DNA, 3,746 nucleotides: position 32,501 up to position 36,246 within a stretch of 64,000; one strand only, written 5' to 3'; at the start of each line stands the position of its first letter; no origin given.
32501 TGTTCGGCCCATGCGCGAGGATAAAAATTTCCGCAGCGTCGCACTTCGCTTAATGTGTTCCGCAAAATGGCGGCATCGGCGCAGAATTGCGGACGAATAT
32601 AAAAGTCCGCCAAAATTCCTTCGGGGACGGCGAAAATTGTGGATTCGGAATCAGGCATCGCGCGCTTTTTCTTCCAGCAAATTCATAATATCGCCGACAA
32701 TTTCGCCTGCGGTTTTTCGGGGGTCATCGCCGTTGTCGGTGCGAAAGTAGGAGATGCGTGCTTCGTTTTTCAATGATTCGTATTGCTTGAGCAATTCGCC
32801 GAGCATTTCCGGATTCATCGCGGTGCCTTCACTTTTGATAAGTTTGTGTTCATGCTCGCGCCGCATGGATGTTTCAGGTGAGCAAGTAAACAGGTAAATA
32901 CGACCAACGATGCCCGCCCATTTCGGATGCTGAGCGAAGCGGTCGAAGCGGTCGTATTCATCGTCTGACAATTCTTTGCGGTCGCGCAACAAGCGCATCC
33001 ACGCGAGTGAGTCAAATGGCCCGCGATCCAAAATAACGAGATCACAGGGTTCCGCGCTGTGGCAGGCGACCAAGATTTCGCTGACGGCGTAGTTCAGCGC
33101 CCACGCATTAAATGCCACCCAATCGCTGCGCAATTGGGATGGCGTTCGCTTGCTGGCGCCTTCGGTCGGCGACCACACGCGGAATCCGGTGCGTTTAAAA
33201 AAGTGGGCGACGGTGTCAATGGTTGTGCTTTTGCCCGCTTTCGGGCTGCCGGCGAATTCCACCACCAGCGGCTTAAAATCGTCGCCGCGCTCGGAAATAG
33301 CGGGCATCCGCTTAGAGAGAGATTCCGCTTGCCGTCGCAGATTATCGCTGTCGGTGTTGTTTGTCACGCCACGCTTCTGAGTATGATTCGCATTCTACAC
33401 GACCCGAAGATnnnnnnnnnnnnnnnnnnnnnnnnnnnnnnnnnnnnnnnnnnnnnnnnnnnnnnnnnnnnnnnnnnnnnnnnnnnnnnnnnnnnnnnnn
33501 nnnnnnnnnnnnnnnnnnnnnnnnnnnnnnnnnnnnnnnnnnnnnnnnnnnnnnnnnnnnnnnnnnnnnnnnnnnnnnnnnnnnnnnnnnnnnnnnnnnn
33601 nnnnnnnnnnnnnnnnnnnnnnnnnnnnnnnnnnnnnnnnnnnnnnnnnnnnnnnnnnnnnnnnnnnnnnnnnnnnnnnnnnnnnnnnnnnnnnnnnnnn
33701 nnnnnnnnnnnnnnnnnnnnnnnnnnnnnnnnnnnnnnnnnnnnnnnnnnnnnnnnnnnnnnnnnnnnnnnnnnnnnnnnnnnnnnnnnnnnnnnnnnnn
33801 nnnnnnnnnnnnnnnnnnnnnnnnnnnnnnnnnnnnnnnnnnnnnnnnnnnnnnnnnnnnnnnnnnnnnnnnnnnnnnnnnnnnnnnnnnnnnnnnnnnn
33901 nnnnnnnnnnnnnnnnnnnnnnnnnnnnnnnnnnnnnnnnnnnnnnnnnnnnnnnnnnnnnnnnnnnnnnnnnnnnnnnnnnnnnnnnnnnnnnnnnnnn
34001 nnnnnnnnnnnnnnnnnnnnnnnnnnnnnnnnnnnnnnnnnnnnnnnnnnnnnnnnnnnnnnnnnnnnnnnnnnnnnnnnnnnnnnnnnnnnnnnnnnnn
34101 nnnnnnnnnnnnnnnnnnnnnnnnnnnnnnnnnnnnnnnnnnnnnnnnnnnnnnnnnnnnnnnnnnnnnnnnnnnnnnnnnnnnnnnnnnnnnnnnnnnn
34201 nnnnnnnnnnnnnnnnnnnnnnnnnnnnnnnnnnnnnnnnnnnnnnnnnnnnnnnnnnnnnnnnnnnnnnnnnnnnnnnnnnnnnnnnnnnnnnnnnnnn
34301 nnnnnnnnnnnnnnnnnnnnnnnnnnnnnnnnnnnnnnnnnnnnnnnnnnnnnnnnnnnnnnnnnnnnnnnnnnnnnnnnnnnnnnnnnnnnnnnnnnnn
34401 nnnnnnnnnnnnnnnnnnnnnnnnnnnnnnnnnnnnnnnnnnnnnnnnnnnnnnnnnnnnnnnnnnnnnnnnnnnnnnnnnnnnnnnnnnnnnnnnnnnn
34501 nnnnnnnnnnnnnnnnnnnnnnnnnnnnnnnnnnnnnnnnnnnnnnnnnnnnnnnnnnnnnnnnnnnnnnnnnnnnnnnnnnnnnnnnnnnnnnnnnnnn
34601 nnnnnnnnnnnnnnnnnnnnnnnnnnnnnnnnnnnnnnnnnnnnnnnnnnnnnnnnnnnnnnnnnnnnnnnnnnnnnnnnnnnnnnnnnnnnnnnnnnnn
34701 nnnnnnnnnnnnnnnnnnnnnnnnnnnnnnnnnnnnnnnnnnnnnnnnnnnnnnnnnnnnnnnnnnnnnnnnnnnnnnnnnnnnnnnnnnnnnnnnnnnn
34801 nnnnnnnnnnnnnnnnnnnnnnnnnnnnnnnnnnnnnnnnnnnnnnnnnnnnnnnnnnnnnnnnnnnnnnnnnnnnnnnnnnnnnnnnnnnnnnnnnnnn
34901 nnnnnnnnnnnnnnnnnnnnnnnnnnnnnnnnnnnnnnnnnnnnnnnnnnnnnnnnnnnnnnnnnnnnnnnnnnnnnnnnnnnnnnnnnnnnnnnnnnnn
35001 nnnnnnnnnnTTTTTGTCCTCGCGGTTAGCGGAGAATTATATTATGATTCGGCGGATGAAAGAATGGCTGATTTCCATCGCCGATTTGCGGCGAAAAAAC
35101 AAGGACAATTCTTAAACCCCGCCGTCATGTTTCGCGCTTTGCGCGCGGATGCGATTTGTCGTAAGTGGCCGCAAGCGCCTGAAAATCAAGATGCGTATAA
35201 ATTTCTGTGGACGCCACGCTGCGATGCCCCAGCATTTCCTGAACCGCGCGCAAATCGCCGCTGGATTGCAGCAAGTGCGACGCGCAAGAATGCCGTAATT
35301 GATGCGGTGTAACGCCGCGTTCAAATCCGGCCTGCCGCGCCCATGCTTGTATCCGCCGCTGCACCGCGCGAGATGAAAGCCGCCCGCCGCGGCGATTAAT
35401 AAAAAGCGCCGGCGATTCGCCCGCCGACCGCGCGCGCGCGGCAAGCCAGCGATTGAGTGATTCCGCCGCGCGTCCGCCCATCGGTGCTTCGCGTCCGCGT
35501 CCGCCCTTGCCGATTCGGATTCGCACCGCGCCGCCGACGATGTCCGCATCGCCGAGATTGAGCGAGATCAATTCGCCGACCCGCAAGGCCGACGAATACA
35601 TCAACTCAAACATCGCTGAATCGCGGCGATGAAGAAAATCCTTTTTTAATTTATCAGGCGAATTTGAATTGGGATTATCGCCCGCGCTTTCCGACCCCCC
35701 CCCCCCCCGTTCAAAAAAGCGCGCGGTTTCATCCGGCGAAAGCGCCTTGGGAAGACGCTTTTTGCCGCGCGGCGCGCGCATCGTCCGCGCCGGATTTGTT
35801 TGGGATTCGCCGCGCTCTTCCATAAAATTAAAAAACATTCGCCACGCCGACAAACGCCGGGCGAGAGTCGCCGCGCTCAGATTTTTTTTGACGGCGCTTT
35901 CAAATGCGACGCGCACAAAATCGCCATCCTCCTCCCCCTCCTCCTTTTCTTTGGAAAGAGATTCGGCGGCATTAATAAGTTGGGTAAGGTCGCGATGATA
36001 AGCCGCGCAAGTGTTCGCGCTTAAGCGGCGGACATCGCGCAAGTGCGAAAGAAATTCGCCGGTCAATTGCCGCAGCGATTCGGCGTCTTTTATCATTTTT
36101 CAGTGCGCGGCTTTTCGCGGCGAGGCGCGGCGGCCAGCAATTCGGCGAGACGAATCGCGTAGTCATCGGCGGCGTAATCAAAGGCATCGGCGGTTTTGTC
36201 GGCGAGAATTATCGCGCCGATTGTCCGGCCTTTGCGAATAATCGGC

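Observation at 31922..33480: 1.5-kb islet bounded by 66-bp direct repeats that duplicate the aceB 3' end, carrying a Nudix hydrolase and a P-loop nucleotide-kinase-like gene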

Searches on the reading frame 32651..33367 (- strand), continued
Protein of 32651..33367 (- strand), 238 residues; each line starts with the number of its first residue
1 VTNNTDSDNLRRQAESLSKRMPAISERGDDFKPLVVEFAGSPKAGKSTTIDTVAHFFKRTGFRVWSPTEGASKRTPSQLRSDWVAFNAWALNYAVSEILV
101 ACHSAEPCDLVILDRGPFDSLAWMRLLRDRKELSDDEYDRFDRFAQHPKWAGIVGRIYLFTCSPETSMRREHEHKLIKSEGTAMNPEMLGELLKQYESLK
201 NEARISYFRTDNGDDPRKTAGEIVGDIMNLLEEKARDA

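Call 89: search_protein_families(library=pfam, alignment_id=A7, max_evalue=0.00001)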
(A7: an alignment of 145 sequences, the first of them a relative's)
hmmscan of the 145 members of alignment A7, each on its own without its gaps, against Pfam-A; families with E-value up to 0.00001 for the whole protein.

A. member 1, L002:8077-9474:+ (465 aa): 4 families
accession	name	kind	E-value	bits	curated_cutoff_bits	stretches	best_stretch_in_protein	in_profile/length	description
PF02878.22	PGM_PMM_I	-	2e-30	105.7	22.5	1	6-134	3-134/138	Phosphoglucomutase/phosphomannomutase, alpha/beta/alpha domain I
PF02879.22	PGM_PMM_II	-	6.9e-27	94.4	29.3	1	159-253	2-99/103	Phosphoglucomutase/phosphomannomutase, alpha/beta/alpha domain II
PF02880.22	PGM_PMM_III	-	4e-20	72.5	20.7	1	263-365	3-107/115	Phosphoglucomutase/phosphomannomutase, alpha/beta/alpha domain III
PF00408.26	PGM_PMM_IV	-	7.9e-12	45.5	23.1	1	386-452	11-67/68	Phosphoglucomutase/phosphomannomutase, C-terminal domain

B. families by the number of members that match (of 145 scanned): 109 families (the first 25 are shown)
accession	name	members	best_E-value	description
PF01966.28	HD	4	5.5e-10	HD domain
PF00149.33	Metallophos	3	1e-17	Calcineurin-like phosphoesterase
PF13561.12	adh_short_C2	2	2.9e-61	Enoyl-(Acyl carrier protein) reductase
PF00106.31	adh_short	2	9.4e-59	short chain dehydrogenase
PF13304.12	AAA_21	2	2.6e-23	AAA domain, putative AbiEii toxin, Type IV TA system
PF08659.16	KR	2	1e-19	KR domain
PF00072.30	Response_reg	2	7.4e-19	Response regulator receiver domain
PF13175.12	AAA_15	2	2.6e-14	AAA ATPase domain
PF13560.12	HTH_31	2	9.7e-10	Helix-turn-helix domain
PF01642.28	MM_CoA_mutase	1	2.8e-186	Methylmalonyl-CoA mutase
PF01702.25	TGT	1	4.7e-155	Queuine tRNA-ribosyltransferase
PF00154.27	RecA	1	5.1e-130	recA bacterial DNA recombination protein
PF00285.26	Citrate_synt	1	2.1e-119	Citrate synthase, C-terminal domain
PF01425.27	Amidase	1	9.7e-119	Amidase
PF00180.25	Iso_dh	1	3.1e-102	Isocitrate/isopropylmalate dehydrogenase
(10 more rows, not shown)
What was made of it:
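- Defence-type domains are sporadic (call 89).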

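Call 96: fold_search(model_id=the predicted structure, library=viral)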
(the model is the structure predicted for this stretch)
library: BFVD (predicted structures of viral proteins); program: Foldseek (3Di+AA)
matches with E <= 10: 1034; with E <= 0.001: 84
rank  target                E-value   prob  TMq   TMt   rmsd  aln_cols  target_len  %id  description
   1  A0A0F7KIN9            1.4e-07  1.00  0.66  0.59   6.0       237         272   17  Putative deoxynucleoside kinase protein [Kallithea virus]
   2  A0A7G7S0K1            3.3e-07  1.00  0.62  0.73   3.9       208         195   16  (no name in the UniProt tables at hand)
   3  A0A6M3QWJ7            4.2e-07  1.00  0.60  0.68   4.2       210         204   19  Deoxyribonucleoside kinase [Banggai cardinalfish iridovirus]
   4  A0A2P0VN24            4.2e-07  1.00  0.59  0.68   4.6       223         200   16  dTMP kinase [Tetraselmis virus 1]
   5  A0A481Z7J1            4.4e-07  1.00  0.65  0.54   4.9       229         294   16  Deoxynucleoside kinase [Pithovirus LCPAC202]
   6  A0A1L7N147            1.1e-06  1.00  0.62  0.66   4.9       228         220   14  dTMP kinase [Ralstonia phage RP12]
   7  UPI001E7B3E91         1.2e-06  1.00  0.65  0.73   3.8       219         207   20  (no name look-up for this kind of identifier)
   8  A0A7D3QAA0            1.2e-06  1.00  0.55  0.60   4.8       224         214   14  (no name in the UniProt tables at hand)
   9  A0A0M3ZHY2            1.3e-06  1.00  0.61  0.67   4.5       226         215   17  Deoxycytidine kinase [Turkeypox virus]
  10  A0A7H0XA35            1.3e-06  1.00  0.60  0.61   5.1       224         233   14  (no name in the UniProt tables at hand)
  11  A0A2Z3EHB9            1.4e-06  1.00  0.60  0.52   4.1       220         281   13  (no name in the UniProt tables at hand)
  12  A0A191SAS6            2.0e-06  1.00  0.59  0.67   5.1       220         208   13  (no name in the UniProt tables at hand)
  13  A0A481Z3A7            2.4e-06  1.00  0.65  0.66   3.8       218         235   15  Deoxynucleoside kinase [Pithovirus LCPAC001]
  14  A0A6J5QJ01            2.6e-06  1.00  0.48  0.59   5.5       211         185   16  Tmk Thymidylate kinase [uncultured Caudovirales phage]
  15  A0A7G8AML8            3.8e-06  1.00  0.65  0.65   4.4       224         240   14  (no name in the UniProt tables at hand)
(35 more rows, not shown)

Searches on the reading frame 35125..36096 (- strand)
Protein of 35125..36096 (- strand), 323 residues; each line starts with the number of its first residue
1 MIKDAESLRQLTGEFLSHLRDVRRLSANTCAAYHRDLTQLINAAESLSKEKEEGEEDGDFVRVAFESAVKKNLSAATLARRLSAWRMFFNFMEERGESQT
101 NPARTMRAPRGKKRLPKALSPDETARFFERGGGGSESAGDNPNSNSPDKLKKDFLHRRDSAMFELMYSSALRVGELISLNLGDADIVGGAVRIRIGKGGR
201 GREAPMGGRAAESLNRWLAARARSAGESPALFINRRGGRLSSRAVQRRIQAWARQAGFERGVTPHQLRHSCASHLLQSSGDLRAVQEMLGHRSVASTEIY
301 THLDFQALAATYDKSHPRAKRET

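Call 4: search_protein_families(library=pfam, proteins=[window:35125-36096:-], max_evalue=0.01)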
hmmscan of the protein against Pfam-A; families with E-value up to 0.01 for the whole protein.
window:35125-36096:- (323 aa): 3 families
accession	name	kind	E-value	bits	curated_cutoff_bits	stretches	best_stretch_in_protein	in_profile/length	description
PF00589.27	Phage_integrase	-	4e-44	150.9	27.1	1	155-306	20-171/172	Phage integrase family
PF02899.23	Phage_int_SAM_1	-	8.8e-12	45.6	22.3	1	14-95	3-82/83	Phage integrase, N-terminal SAM-like domain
PF11917.13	DUF3435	-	0.0039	16.6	25.8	1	238-291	171-225/418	Protein of unknown function (DUF3435)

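Call 74: search_protein_families(library=ncbifam, proteins=[window:35125-36096:-], max_evalue=0.00001)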
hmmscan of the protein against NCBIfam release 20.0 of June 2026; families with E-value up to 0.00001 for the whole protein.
window:35125-36096:- (323 aa): 11 families
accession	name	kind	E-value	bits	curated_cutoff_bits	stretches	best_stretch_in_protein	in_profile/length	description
TIGR02224.1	recomb_XerC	equivalog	3.7e-87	292.4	335.15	1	14-321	2-295/295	tyrosine recombinase XerC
TIGR02225.1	recomb_XerD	equivalog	4.8e-73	246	329.6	1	14-319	2-290/290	site-specific tyrosine recombinase XerD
NF001399.0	PRK00283.1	subfamily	5.8e-70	235.9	279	1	9-319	6-299/300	tyrosine recombinase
NF040815.2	recomb_XerA_Arch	equivalog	5.8e-54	183.4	220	1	14-312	2-263/263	site-specific tyrosine recombinase/integron integrase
NF002331.0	PRK01287.1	subfamily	3.8e-42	144.6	371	2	158-322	163-331/365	site-specific tyrosine recombinase XerC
TIGR02249.1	integrase_gron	subfamily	6.6e-32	111.1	265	1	240-303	237-300/315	integron integrase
NF003462.0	PRK05084.1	equivalog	2.9e-25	88.7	267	1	156-313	194-354/360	tyrosine recombinase XerS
NF007371.0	PRK09871.1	subfamily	6.6e-22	78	222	1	157-314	26-185/198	tyrosine-type DNA invertase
NF011946.0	PRK15417.1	equivalog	2.2e-18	66.5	435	1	240-303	252-315/337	integron integrase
NF007370.0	PRK09870.1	subfamily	4.1e-17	62.5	221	1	160-319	35-195/200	tyrosine-type DNA invertase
NF040693.1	recomb_GmtY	equivalog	3e-07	30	340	1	215-309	337-438/441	gamma-mobile-trio recombinase GmtY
